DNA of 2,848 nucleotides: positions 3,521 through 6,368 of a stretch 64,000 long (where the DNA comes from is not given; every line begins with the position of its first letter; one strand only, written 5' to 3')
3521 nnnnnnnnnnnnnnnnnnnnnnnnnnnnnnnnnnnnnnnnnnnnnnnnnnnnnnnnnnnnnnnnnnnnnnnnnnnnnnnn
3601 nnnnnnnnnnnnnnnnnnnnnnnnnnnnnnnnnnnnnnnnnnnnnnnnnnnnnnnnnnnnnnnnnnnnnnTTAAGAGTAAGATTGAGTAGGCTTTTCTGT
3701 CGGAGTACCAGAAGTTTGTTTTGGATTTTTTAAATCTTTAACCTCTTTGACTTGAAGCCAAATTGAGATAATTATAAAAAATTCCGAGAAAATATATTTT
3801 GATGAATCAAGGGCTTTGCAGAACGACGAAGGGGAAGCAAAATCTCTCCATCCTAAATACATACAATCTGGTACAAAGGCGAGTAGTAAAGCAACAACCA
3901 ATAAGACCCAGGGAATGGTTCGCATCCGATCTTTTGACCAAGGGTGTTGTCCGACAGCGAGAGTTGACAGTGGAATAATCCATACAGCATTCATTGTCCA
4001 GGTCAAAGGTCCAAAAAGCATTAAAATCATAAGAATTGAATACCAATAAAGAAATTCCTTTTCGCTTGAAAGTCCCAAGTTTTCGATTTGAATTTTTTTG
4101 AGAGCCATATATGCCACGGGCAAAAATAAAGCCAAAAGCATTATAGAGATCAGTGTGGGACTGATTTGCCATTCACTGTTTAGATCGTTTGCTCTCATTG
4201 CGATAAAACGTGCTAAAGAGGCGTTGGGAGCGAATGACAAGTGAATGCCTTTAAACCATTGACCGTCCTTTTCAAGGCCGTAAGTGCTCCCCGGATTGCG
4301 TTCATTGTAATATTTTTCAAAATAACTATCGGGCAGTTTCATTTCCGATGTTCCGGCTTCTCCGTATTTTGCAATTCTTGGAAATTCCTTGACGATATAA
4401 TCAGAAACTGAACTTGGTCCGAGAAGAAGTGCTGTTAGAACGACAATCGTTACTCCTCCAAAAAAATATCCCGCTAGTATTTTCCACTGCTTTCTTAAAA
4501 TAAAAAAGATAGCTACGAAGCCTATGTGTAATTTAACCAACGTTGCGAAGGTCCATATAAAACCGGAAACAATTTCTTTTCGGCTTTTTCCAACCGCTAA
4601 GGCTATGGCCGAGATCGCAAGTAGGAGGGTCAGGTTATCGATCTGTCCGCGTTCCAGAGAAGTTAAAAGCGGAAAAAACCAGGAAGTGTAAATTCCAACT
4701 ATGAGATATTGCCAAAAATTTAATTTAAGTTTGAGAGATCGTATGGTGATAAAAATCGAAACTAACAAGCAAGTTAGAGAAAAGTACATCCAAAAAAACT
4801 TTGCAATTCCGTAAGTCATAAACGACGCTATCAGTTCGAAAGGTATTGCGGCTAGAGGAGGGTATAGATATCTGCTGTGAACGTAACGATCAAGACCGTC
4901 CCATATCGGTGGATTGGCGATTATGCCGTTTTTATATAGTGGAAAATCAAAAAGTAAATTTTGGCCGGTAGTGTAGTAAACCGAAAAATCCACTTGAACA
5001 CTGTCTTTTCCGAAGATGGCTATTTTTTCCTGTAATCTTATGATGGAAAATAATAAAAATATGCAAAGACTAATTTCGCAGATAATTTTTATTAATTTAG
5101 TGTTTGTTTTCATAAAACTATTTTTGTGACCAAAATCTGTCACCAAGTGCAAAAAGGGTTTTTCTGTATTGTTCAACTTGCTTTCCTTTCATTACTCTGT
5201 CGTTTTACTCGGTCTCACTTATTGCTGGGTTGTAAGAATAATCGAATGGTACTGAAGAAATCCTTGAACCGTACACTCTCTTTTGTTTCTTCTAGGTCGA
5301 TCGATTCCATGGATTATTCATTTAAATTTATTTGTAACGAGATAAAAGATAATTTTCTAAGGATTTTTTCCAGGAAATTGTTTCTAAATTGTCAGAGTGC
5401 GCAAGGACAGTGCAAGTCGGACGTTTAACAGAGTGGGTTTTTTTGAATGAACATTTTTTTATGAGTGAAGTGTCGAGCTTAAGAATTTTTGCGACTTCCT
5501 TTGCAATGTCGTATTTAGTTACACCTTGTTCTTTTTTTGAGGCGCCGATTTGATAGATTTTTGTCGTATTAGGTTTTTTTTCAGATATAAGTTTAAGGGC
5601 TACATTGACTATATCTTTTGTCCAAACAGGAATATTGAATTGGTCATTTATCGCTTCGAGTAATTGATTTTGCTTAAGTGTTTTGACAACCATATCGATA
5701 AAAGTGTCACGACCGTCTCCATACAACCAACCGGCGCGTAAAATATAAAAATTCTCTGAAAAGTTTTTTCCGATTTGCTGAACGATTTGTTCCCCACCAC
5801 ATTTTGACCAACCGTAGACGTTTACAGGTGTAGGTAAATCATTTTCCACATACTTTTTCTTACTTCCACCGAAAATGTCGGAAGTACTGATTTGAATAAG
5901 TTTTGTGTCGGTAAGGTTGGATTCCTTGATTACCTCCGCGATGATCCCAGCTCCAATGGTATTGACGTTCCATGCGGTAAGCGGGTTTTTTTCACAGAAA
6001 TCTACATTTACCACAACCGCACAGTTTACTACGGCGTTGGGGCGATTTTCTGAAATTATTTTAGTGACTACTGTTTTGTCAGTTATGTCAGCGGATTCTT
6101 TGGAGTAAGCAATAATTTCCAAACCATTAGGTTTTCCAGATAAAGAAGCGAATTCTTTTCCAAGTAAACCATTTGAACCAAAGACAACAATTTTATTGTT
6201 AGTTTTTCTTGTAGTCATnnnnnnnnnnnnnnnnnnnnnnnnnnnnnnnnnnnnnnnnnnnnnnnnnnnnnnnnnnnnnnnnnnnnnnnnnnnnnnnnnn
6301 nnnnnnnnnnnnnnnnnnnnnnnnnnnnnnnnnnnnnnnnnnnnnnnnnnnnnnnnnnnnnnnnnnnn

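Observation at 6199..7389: ColD-type PLP 3-dehydratase (His replaces Schiff-base Lys)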

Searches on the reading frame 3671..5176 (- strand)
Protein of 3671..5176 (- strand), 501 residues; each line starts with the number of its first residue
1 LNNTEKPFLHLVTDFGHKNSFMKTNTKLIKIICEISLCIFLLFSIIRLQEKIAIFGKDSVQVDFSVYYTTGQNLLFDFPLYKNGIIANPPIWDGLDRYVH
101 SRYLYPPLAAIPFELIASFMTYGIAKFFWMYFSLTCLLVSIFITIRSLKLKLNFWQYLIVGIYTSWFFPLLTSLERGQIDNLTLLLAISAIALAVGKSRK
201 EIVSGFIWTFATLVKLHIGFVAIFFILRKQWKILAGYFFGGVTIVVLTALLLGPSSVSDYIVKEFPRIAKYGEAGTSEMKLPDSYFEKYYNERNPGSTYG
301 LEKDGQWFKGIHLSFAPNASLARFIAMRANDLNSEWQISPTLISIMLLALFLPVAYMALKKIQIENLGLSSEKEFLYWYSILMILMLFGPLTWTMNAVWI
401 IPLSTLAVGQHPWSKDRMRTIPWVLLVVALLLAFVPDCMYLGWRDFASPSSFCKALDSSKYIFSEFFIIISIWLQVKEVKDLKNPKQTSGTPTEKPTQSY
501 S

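Call 6: search_protein_families(library=pfam, proteins=[window:3671-5176:-])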
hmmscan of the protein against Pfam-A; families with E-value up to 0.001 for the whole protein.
window:3671-5176:- (501 aa): 1 family
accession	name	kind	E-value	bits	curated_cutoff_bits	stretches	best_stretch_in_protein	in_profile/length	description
PF09594.16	GT87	-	4.2e-20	73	25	1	103-261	1-156/237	Glycosyltransferase family 87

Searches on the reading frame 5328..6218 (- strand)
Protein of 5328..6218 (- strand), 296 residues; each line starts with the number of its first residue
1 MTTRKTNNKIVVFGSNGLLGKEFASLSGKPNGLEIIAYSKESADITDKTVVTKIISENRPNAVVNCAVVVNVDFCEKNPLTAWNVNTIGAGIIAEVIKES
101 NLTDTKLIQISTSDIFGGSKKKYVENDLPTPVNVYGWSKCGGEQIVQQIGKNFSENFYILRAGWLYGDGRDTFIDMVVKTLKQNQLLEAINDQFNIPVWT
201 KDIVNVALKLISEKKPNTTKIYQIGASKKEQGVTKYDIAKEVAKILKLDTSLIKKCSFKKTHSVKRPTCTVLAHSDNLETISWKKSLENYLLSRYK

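Call 6: search_protein_families(library=pfam, proteins=[window:5328-6218:-])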
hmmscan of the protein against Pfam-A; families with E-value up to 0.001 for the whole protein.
window:5328-6218:- (296 aa): 5 families
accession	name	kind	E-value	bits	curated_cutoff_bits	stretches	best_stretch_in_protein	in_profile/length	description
PF04321.23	RmlD_sub_bind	-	7.4e-56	189.8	27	1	9-290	2-281/287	RmlD substrate binding domain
PF01370.27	Epimerase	-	5.6e-22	78.8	20.9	1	10-213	1-227/240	NAD dependent epimerase/dehydratase family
PF16363.11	GDP_Man_Dehyd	-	4.1e-19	69.7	27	1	42-237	58-262/332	GDP-mannose 4,6 dehydratase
PF02719.21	Polysacc_synt_2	-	6.5e-10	39.1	20.2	1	40-163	58-169/293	Polysaccharide biosynthesis protein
PF01073.25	3Beta_HSD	-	0.00021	20.9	22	1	42-200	51-216/280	3-beta hydroxysteroid dehydrogenase/isomerase family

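Call 7: search_protein_families(library=ncbifam, proteins=[window:5328-6218:-])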
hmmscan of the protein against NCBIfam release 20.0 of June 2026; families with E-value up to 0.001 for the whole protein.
window:5328-6218:- (296 aa): 11 families
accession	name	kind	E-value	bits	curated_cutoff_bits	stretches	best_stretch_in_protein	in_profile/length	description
TIGR01214.1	rmlD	equivalog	1.3e-49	168.8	224.05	1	9-291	1-282/285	dTDP-4-dehydrorhamnose reductase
NF007440.0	PRK09987.1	equivalog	4.7e-22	78.6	308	1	9-247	2-235/299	dTDP-4-dehydrorhamnose reductase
TIGR01181.1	dTDP_gluc_dehyt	equivalog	1.6e-17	63.6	365.1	1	38-263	52-278/321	dTDP-glucose 4,6-dehydratase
TIGR01179.1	galE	equivalog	4e-11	42.3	262.3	1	42-161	53-172/332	UDP-glucose 4-epimerase GalE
TIGR02622.1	CDP_4_6_dhtase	equivalog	8.2e-10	38.3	278.45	1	39-287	57-317/352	CDP-glucose 4,6-dehydratase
TIGR01472.1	gmd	equivalog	8.5e-08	31.8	415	1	43-145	61-165/342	GDP-mannose 4,6-dehydratase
TIGR02197.1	heptose_epim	equivalog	6.7e-07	28.8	274.6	1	44-231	49-248/316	ADP-glyceromanno-heptose 6-epimerase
TIGR04180.1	EDH_00030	hypoth_equivalog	7.3e-07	28.5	475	1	42-251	55-261/297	NAD-dependent 4,6-dehydratase LegB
NF007956.0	PRK10675.1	subfamily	1.3e-06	27.8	394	1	42-152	56-166/338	UDP-glucose 4-epimerase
NF043036.1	ErythonDh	equivalog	3.7e-06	26.4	325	1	41-148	57-162/321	D-erythronate dehydrogenase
NF047922.1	GDPFucSynFcl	equivalog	0.00017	21.2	500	1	7-170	2-169/308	GDP-L-fucose synthase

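Call 32: search_solved_structures(query=window:5328-6218:-, max_evalue=1e-8)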
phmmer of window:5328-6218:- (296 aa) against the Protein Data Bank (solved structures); distinct sequences matched with E-value up to 1e-8: 14.
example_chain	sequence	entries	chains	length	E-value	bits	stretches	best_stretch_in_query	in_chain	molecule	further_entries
1vl0_A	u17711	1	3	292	2.8e-34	122.1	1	8-291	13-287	DTDP-4-dehydrorhamnose reductase, rfbD ortholog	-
3sc6_A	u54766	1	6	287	2e-31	112.7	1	8-292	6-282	dTDP-4-dehydrorhamnose reductase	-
8g22_A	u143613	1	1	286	3.8e-25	92.1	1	7-271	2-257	dTDP-4-dehydrorhamnose reductase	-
4wpg_A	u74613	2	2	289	5.9e-25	91.5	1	10-268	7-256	dTDP-4-dehydrorhamnose reductase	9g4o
5u9c_A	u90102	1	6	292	5.3e-21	78.5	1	7-255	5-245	dTDP-4-dehydrorhamnose Reductase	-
1kbz_A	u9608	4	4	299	1.2e-18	70.8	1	10-226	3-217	dTDP-glucose oxidoreductase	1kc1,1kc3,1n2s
2ggs_A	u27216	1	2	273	2.2e-17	66.6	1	11-219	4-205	273aa long hypothetical dTDP-4-dehydrorhamnose reductase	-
4ndn_E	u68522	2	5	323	6e-17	65.2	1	7-280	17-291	Methionine adenosyltransferase 2 subunit beta | Isoform 2 of Methionine adenosyltransferase 2 subunit beta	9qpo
4ktt_E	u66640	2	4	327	6.3e-17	65.1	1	7-280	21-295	Methionine adenosyltransferase 2 subunit beta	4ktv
30gd_E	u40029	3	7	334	6.8e-17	65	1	7-280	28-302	Isoform 1 of Methionine adenosyltransferase 2 subunit beta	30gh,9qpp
2ydx_A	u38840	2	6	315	8.5e-17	64.7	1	7-280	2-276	METHIONINE ADENOSYLTRANSFERASE 2 SUBUNIT BETA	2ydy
9gpi_D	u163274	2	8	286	1.1e-15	61.1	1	10-255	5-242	dTDP-4-dehydrorhamnose reductase, putative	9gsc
8ctr_A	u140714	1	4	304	7.6e-13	51.7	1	8-213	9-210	dTDP-4-dehydrorhamnose reductase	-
6bi4_A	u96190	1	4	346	2.3e-09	40.3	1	43-237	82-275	dTDP-glucose 4,6-dehydratase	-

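Call 43: find_homologous_proteins(query=window:5328-6218:-, max_evalue=1e-30)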
Query window:5328-6218:- (296 aa): 7 proteins with E <= 1e-30 among 1163 candidates.
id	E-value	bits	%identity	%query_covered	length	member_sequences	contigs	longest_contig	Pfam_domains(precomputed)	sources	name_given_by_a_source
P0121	4.0e-191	651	100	100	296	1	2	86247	PF04321.24,PF16363.12,PF02719.22,PF01370.28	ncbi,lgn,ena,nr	ncbi:MAG: NAD-dependent epimerase/dehydratase family protein [Candidatus Taylorbacteria bacterium]|n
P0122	2.7e-113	396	60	100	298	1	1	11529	PF04321.24,PF16363.12,PF02719.22,PF01370.28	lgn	-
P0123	4.2e-72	261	56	70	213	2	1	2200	PF04321.24,PF16363.12,PF02719.22,PF01370.28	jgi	jgi:dTDP-4-dehydrorhamnose reductase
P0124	3.1e-68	248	42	98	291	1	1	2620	PF04321.24,PF16363.12,PF02719.22,PF01073.26,PF07993.19,PF01370.28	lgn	-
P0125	5.6e-36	142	32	97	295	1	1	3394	PF04321.24,PF16363.12,PF02719.22,PF01073.26,PF07993.19,PF01370.28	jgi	jgi:dTDP-4-dehydrorhamnose reductase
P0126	1.6e-35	141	32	97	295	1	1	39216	PF04321.24,PF16363.12,PF02719.22,PF01073.26,PF07993.19,PF01370.28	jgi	jgi:dTDP-4-dehydrorhamnose reductase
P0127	3.7e-31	127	31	97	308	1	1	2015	PF04321.24,PF16363.12,PF02719.22,PF01073.26,PF07993.19,PF01370.28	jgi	jgi:dTDP-4-dehydrorhamnose reductase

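Call 44: find_encoding_contigs(protein=P0124, flank=5000, max_places=2)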
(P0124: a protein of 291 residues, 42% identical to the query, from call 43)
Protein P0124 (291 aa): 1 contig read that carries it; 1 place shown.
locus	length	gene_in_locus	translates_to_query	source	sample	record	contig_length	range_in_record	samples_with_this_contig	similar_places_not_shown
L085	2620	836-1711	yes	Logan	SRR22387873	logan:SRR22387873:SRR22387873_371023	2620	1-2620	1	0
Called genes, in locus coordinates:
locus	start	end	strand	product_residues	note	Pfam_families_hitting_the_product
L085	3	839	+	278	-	?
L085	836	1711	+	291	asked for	PF01073:3Beta_HSD (weak), PF01370:Epimerase, PF02719:Polysacc_synt_2, PF04321:RmlD_sub_bind, PF16363:GDP_Man_Dehyd, PF07993:NAD_binding_4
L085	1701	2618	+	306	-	?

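Call 45: find_encoding_contigs(protein=P0123, flank=5000, max_places=2)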
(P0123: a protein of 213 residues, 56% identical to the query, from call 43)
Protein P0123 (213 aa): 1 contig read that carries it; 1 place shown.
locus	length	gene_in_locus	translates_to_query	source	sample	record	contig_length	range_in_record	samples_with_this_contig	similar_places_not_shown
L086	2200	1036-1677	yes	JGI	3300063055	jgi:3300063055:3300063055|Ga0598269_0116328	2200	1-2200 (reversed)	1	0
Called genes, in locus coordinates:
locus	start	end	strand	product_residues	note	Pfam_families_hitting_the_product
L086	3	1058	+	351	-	?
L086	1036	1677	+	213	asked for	PF02719:Polysacc_synt_2 (weak), PF04321:RmlD_sub_bind, PF01370:Epimerase, PF16363:GDP_Man_Dehyd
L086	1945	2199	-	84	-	?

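Call 48: find_related_loci(query=A1, collection=metagenome_contigs, flank=10000)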
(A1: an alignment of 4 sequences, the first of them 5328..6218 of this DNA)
Query A1 (296 aa) in metagenome_contigs; peptide patterns used: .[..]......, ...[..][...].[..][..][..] (x = any residue, [..] = any of these).
254 stretches matched a pattern; 44 encode a relative of the query (tblastn E <= 1e-3); 44 distinct loci.
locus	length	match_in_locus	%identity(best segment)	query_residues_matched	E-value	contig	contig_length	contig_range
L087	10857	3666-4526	38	9-295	1e-66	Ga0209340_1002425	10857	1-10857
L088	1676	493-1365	37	1-295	7e-62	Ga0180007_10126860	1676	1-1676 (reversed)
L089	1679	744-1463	40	54-294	2e-61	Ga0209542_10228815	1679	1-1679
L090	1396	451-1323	33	7-291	3e-45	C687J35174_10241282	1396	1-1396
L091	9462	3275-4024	32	9-272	2e-37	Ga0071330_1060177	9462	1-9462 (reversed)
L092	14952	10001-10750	31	9-272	3e-37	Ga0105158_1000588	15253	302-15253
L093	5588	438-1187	32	9-272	2e-35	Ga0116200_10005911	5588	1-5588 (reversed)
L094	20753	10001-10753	28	9-272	4e-34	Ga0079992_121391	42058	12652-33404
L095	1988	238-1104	31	5-287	1e-34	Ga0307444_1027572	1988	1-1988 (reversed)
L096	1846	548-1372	31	9-292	2e-34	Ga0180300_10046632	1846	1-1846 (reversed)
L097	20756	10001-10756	28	3-266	1e-33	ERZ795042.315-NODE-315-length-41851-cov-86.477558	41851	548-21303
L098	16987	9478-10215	27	9-267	3e-32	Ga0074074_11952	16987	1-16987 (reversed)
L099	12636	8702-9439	27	9-267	3e-32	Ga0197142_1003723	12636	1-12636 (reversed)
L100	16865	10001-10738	27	9-267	2e-32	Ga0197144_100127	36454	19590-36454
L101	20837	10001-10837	29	8-291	3e-32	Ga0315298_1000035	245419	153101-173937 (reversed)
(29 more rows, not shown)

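Call 52: search_protein_families(library=pfam, proteins=[L087:844-2364:-, L087:2650-3486:-, L087:3582-4538:+, L087:4525-5532:+, L087:5544-6710:+, L087:6729-9170:+, L087:9233-10600:-, L085:3-839:+], max_evalue=0.00001)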
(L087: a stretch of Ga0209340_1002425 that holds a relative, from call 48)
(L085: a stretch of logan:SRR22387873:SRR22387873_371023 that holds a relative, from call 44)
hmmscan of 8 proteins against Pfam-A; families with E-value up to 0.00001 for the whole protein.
L087:844-2364:- (506 aa): 3 families
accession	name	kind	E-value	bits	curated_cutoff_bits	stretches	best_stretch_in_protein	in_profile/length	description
PF01676.23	Metalloenzyme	-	9e-67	225.7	24.3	1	8-496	1-252/252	Metalloenzyme superfamily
PF06415.18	iPGM_N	-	2.3e-61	207.5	27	1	86-297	1-217/217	BPG-independent PGAM N-terminus (iPGM_N)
PF01663.27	Phosphodiest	-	8.3e-07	29.3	23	1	284-445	57-221/342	Type I phosphodiesterase / nucleotide pyrophosphatase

L087:2650-3486:- (278 aa): 0 families

L087:3582-4538:+ (318 aa): 6 families
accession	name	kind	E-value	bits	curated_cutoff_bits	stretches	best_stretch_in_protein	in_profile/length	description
PF04321.23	RmlD_sub_bind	-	1.6e-56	192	27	1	29-311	2-282/287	RmlD substrate binding domain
PF01370.27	Epimerase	-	6.9e-25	88.3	20.9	1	30-237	1-230/240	NAD dependent epimerase/dehydratase family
PF16363.11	GDP_Man_Dehyd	-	3.3e-22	79.8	27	1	63-265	59-273/332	GDP-mannose 4,6 dehydratase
PF02719.21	Polysacc_synt_2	-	2.7e-14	53.5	20.2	1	24-182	20-167/293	Polysaccharide biosynthesis protein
PF07993.18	NAD_binding_4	-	3.7e-07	30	20.1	1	79-188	88-209/258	Male sterility protein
PF01073.25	3Beta_HSD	-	2.2e-06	27.4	22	1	61-220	50-215/280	3-beta hydroxysteroid dehydrogenase/isomerase family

L087:4525-5532:+ (335 aa): 4 families
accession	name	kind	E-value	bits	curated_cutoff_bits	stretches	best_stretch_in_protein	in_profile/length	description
PF16363.11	GDP_Man_Dehyd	-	4.3e-145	483.8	27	1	9-320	1-332/332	GDP-mannose 4,6 dehydratase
PF01370.27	Epimerase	-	2e-74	250.5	20.9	1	9-252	2-240/240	NAD dependent epimerase/dehydratase family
PF02719.21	Polysacc_synt_2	-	4.1e-07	29.9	20.2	0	9-126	2-122/293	Polysaccharide biosynthesis protein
PF04321.23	RmlD_sub_bind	-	5.5e-07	29.4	27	1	8-163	3-131/287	RmlD substrate binding domain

L087:5544-6710:+ (388 aa): 2 families
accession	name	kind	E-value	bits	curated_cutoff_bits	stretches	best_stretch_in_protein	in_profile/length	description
PF01041.23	DegT_DnrJ_EryC1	-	2.4e-55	188.6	19.8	1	13-383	4-357/360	DegT/DnrJ/EryC1/StrS aminotransferase family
PF00266.25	Aminotran_5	-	3.9e-06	26.5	21.5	1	47-165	60-183/371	Aminotransferase class-V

L087:6729-9170:+ (813 aa): 1 family
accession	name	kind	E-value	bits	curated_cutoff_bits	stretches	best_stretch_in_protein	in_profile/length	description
PF00535.33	Glycos_transf_2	-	8.5e-27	94.6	23.3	1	6-169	2-167/168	Glycosyl transferase family 2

L087:9233-10600:- (455 aa): 2 families
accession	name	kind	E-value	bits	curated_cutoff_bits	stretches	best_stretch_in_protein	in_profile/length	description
PF01545.26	Cation_efflux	-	7.5e-48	163.4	26.6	1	11-202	3-197/198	Cation efflux family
PF16916.11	ZT_dimer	-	2e-34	117.9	26.7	3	383-453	8-77/78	Dimerisation domain of Zinc Transporter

L085:3-839:+ (278 aa): 2 families
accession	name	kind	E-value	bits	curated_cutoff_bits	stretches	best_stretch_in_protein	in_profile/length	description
PF05050.19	Methyltransf_21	-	7.9e-21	75.4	22.7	1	76-253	1-173/173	Methyltransferase FkbM domain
PF05575.17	V_cholerae_RfbT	-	4.8e-06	26.5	27.9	0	59-224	68-215/286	Vibrio cholerae RfbT protein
